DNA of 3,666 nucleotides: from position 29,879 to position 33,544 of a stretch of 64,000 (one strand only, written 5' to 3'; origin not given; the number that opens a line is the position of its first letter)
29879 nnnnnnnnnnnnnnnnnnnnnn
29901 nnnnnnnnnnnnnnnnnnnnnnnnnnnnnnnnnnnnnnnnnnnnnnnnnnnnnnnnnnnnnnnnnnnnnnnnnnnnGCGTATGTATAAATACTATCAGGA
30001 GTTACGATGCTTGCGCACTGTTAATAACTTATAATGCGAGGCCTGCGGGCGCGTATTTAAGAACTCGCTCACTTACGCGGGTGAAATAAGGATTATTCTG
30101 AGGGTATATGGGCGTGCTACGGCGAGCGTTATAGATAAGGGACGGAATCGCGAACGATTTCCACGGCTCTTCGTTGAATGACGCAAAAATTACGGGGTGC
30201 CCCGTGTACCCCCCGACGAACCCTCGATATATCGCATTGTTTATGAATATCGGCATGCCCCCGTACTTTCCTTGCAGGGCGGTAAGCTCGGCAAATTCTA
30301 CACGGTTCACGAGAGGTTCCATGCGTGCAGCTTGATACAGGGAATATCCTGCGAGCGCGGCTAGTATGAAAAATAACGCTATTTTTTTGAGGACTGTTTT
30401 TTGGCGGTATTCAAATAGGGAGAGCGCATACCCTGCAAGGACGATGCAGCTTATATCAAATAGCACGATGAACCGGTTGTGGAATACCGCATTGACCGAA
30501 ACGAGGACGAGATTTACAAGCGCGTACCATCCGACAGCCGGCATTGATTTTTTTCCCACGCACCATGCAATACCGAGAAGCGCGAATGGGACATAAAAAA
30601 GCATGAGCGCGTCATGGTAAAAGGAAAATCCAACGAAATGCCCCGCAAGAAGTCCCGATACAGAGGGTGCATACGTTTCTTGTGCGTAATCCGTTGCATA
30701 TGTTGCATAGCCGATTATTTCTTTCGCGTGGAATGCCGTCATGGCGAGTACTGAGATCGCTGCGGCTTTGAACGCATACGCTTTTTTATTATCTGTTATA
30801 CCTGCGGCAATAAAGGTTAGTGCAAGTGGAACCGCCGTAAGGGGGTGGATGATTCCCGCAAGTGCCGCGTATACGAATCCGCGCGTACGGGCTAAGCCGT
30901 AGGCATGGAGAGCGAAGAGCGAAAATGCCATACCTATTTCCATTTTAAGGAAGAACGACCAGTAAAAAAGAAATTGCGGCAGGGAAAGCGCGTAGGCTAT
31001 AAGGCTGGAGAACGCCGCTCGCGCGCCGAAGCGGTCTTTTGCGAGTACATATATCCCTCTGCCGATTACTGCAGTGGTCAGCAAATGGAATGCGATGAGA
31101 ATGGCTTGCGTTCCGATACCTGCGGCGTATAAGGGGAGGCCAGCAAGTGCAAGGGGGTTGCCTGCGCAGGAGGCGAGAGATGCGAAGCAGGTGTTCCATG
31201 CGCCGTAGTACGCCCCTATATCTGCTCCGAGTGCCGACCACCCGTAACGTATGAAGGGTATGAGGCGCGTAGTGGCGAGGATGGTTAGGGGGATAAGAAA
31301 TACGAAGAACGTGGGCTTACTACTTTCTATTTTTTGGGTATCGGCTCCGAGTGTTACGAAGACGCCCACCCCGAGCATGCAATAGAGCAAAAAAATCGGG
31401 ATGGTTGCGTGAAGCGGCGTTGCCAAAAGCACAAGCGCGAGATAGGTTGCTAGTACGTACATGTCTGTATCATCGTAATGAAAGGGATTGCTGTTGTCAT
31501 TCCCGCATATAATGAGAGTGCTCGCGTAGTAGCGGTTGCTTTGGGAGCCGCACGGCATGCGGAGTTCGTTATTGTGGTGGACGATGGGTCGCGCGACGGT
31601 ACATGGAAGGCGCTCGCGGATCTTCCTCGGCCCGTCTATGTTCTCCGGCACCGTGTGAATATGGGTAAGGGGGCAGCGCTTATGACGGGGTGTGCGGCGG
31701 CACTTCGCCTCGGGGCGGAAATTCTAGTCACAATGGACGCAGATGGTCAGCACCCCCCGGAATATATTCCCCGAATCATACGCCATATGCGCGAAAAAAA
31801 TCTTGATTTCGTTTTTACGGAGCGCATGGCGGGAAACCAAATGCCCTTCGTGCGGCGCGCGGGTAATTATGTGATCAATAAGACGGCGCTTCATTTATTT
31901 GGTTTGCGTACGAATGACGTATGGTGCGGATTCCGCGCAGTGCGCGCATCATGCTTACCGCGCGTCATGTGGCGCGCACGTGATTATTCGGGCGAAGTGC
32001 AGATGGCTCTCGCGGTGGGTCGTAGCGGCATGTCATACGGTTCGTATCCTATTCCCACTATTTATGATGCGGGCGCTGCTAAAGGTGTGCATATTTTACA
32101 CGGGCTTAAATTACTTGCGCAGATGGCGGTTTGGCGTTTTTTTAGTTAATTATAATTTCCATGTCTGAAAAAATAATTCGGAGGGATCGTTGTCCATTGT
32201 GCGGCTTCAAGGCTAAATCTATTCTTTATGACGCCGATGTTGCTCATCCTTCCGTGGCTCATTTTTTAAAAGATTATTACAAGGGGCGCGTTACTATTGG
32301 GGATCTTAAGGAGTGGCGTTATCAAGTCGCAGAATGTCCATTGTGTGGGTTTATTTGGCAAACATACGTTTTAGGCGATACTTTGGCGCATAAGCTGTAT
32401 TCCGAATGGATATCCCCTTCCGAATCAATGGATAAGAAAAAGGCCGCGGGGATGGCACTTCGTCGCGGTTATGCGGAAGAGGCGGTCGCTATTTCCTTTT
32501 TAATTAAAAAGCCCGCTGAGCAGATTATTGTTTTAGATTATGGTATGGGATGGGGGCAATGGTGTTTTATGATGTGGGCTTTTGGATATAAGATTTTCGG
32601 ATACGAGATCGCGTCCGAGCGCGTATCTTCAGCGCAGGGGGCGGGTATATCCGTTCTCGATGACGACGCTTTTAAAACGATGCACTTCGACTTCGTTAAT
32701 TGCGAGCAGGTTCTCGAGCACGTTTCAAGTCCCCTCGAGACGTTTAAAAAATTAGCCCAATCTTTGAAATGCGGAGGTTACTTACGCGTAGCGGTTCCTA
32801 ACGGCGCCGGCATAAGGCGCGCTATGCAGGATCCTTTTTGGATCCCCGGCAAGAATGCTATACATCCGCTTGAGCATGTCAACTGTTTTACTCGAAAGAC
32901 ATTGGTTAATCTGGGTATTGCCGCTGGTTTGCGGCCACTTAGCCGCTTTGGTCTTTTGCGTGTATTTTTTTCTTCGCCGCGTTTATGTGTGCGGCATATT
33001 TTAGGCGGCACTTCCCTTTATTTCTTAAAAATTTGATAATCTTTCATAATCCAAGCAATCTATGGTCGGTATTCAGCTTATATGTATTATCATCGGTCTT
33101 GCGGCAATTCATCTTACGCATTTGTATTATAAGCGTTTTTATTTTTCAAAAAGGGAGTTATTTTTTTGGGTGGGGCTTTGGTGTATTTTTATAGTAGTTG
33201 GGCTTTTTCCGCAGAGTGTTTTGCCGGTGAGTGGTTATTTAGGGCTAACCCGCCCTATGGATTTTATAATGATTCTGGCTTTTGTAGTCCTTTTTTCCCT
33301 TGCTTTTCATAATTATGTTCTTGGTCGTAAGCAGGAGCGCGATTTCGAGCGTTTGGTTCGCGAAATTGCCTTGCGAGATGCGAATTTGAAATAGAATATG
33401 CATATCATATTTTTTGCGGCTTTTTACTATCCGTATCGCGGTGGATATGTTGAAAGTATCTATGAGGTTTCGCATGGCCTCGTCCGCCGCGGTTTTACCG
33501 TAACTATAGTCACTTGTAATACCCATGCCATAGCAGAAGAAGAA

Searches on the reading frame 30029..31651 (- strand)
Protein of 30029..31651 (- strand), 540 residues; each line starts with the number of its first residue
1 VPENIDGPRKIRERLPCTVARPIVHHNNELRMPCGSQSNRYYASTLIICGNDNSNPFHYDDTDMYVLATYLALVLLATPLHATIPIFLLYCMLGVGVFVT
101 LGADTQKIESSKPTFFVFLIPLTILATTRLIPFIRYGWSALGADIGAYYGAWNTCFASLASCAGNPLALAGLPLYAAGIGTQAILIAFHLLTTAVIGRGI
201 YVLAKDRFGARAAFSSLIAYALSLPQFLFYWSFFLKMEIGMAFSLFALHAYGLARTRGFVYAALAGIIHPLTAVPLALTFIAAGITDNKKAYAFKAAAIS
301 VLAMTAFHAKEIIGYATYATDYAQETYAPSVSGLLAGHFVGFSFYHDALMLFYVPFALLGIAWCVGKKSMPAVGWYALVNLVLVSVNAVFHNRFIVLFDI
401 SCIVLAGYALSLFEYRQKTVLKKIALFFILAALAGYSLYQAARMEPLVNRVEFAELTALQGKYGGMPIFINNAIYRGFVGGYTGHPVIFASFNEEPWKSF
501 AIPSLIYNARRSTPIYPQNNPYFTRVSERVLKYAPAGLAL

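Call 3: search_protein_families(library=pfam, proteins=[window:30029-31651:-], max_evalue=0.01)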
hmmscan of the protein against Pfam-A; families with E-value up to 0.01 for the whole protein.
window:30029-31651:- (540 aa): 0 families

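Call 4: search_protein_families(library=ncbifam, proteins=[window:30029-31651:-], max_evalue=0.01)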
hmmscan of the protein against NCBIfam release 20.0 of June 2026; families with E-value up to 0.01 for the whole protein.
window:30029-31651:- (540 aa): 0 families

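Call 38: search_protein_families(library=pfam, proteins=[window:30029-31462:-], max_evalue=5)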
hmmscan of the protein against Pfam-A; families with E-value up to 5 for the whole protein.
window:30029-31462:- (477 aa): 0 families

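Call 39: search_protein_families(library=ncbifam, proteins=[window:30029-31462:-], max_evalue=1)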
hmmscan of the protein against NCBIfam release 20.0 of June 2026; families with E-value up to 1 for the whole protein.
window:30029-31462:- (477 aa): 0 families

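Call 87: find_homologous_proteins(query=window:30029-31462:-, max_evalue=0.001)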
Query window:30029-31462:- (477 aa): 21 proteins with E <= 0.001 among 8000 candidates.
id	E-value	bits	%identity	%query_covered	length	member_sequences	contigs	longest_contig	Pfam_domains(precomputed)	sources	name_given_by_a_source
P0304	8.9e-297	1003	96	100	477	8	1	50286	-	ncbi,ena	-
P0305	5.8e-221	753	73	99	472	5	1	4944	-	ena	-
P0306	1.8e-220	751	73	99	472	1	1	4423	-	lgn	-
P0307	3.2e-218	744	71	99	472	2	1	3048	-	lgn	-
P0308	1.7e-193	662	74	84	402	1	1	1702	-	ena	-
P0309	2.0e-181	622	62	98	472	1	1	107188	-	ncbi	-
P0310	2.7e-177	609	61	99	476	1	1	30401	-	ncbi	-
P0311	5.6e-171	588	58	99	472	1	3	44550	-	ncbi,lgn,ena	-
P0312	3.1e-170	585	58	96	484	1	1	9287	-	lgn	-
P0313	3.3e-170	585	59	99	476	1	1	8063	-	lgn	-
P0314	1.8e-168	580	59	99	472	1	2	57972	-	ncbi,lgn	-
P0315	2.8e-167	576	58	99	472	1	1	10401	-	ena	-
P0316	1.3e-166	573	58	99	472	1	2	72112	-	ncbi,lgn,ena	-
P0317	7.8e-165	568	58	99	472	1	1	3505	-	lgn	-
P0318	5.1e-118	413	54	73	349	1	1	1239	-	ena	-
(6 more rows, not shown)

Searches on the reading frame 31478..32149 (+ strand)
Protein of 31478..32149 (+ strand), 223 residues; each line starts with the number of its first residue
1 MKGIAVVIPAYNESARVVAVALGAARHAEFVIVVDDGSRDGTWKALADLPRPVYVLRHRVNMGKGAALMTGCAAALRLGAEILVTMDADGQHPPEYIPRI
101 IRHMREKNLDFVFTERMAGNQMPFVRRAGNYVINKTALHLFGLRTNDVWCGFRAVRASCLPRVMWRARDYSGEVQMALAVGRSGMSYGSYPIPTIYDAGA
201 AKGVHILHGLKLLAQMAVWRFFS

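Call 3: search_protein_families(library=pfam, proteins=[window:31478-32149:+], max_evalue=0.01)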
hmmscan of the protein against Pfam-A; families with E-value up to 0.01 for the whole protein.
window:31478-32149:+ (223 aa): 4 families
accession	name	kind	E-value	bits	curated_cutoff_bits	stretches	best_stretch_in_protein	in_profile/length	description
PF00535.33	Glycos_transf_2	-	3.2e-25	89.4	23.3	1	6-158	2-162/168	Glycosyl transferase family 2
PF13641.12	Glyco_tranf_2_3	-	0.00017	22.1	27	1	4-118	3-125/230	Glycosyltransferase like family 2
PF13704.12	Glyco_tranf_2_4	-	0.0015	19.4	27.5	1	28-89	19-81/98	Glycosyl transferase family 2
PF09488.16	Osmo_MPGsynth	-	0.0024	17.2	27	0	3-40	51-88/381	Mannosyl-3-phosphoglycerate synthase (osmo_MPGsynth)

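Call 4: search_protein_families(library=ncbifam, proteins=[window:31478-32149:+], max_evalue=0.01)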
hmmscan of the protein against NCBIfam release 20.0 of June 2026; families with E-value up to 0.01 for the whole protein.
window:31478-32149:+ (223 aa): 16 families
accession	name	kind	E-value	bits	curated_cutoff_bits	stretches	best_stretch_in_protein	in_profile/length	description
NF058614.1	PPMAGASynPpgS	equivalog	4.2e-24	85.2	370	1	5-213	3-216/226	polyprenyl-phospho-N-acetylgalactosaminyl synthase PpgS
TIGR04182.1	glyco_TIGR04182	equivalog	6.7e-15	55.2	325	1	4-192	2-188/293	S-layer glycoprotein N-glycosyltransferase AglJ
NF007986.1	PRK10714.1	equivalog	3.7e-14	52.5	529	1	2-160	6-169/316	undecaprenyl-phosphate 4-deoxy-4-formamido-L-arabinose transferase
NF041391.1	DPhHxTase_Halo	equivalog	2.3e-13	49.6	375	1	10-166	3-156/213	dolichyl-phosphate hexose transferase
NF047588.1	GlcsyltransPgfSStrep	equivalog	1e-09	38.1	500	1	4-117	3-122/308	glycosyltransferase PgfS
NF041875.1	EPS_EpsD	equivalog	1.1e-09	38.1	370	1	5-108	2-108/325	exopolysaccharide biosynthesis glycosyltransferase EpsD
TIGR03937.1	PgaC_IcaA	equivalog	4.3e-09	35.8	422.3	1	2-106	45-152/407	poly-beta-1,6-N-acetyl-D-glucosamine synthase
TIGR04283.1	glyco_like_mftF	equivalog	2.6e-08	33.8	182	1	4-124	1-118/221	TIGR04283 family arsenosugar biosynthesis glycosyltransferase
TIGR03965.1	mycofact_glyco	equivalog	9.7e-08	31.3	280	1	3-105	75-180/467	mycofactocin biosynthesis glycosyltransferase MftF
TIGR03469.1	HpnB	hypoth_equivalog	1.7e-06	27.3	379.25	1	4-112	46-168/386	hopene-associated glycosyltransferase HpnB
NF050113.1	gal_furan_GlfT1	equivalog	5.6e-06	25.9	330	1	20-110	20-111/290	galactofuranosyltransferase GlfT1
NF045692.1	OglycostaseCruG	equivalog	1e-05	24.6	600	1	4-112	43-160/386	2'-O-glycosyltransferase CruG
NF047683.1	TeichurnBiosyTuaG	equivalog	2.4e-05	24.1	400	1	4-115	8-122/252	teichuronic acid biosynthesis protein TuaG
NF010496.0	PRK13915.1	equivalog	8.1e-05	21.8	262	1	3-103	32-141/307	glucosyl-3-phosphoglycerate synthase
TIGR04242.1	nodulat_NodC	equivalog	0.00053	19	550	1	4-121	50-173/395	chitooligosaccharide synthase NodC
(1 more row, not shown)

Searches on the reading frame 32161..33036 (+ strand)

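Call 3: search_protein_families(library=pfam, proteins=[window:32161-33036:+], max_evalue=0.01)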
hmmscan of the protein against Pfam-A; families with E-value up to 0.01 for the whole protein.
window:32161-33036:+ (291 aa): 6 families
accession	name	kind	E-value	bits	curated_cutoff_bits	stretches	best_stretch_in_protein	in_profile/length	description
PF13489.12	Methyltransf_23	-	4.1e-17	62.8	27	1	111-260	13-162/164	Methyltransferase domain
PF08241.18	Methyltransf_11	-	7.1e-09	36.6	21.2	1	125-208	1-93/95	Methyltransferase domain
PF13649.12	Methyltransf_25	-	6.7e-06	27.1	27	1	124-206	1-97/97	Methyltransferase domain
PF13847.12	Methyltransf_31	-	3.1e-05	24.1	27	1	123-214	6-113/145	Methyltransferase domain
PF08242.18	Methyltransf_12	-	9.9e-05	23.4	30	1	165-208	55-98/98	Methyltransferase domain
PF10571.15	UPF0547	-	0.00028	21.4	29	0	58-67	16-25/26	Uncharacterised protein family UPF0547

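Call 4: search_protein_families(library=ncbifam, proteins=[window:32161-33036:+], max_evalue=0.01)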
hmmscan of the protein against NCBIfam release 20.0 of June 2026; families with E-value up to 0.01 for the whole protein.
window:32161-33036:+ (291 aa): 5 families
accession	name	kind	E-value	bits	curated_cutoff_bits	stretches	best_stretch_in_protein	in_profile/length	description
TIGR01983.1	UbiG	equivalog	5.5e-05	22.6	102.95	1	104-211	32-152/228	bifunctional 2-polyprenyl-6-hydroxyphenol methylase/3-demethylubiquinol 3-O-methyltransferase UbiG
NF045667.1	MTase_DVU1556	equivalog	0.00031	20.3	155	1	119-210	21-119/213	DVU_1556 family methyltransferase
NF008264.0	PRK11036.1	equivalog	0.0015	18.1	366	0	114-207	38-144/261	tRNA uridine 5-oxyacetic acid(34) methyltransferase CmoM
TIGR04345.1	ovoA_Cterm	equivalog_domain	0.0031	17.1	170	1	173-213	132-172/242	putative 4-mercaptohistidine N1-methyltransferase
NF011650.0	PRK15068.1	equivalog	0.007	15.3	209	0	172-208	187-223/324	tRNA 5-methoxyuridine(34)/uridine 5-oxyacetic acid(34) synthase CmoB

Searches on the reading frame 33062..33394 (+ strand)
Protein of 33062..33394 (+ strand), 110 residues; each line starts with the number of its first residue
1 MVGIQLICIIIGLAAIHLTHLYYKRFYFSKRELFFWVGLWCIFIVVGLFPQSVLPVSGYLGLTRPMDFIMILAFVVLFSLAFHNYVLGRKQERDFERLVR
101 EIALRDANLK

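Call 3: search_protein_families(library=pfam, proteins=[window:33062-33394:+], max_evalue=0.01)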
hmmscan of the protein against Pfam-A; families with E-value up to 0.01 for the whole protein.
window:33062-33394:+ (110 aa): 3 families
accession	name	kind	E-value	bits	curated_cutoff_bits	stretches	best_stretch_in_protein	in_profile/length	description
PF10066.14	DUF2304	-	1e-22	80.8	25.5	1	4-107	2-105/106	Uncharacterized conserved protein (DUF2304)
PF07019.17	EMC6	-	0.0055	17.6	23.3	0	56-104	16-63/81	EMC6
PF24661.1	DUF7649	-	0.006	17.1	27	0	6-47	29-66/85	Domain of unknown function (DUF7649)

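Call 4: search_protein_families(library=ncbifam, proteins=[window:33062-33394:+], max_evalue=0.01)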
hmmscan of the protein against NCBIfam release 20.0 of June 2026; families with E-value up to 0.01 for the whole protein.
window:33062-33394:+ (110 aa): 0 families
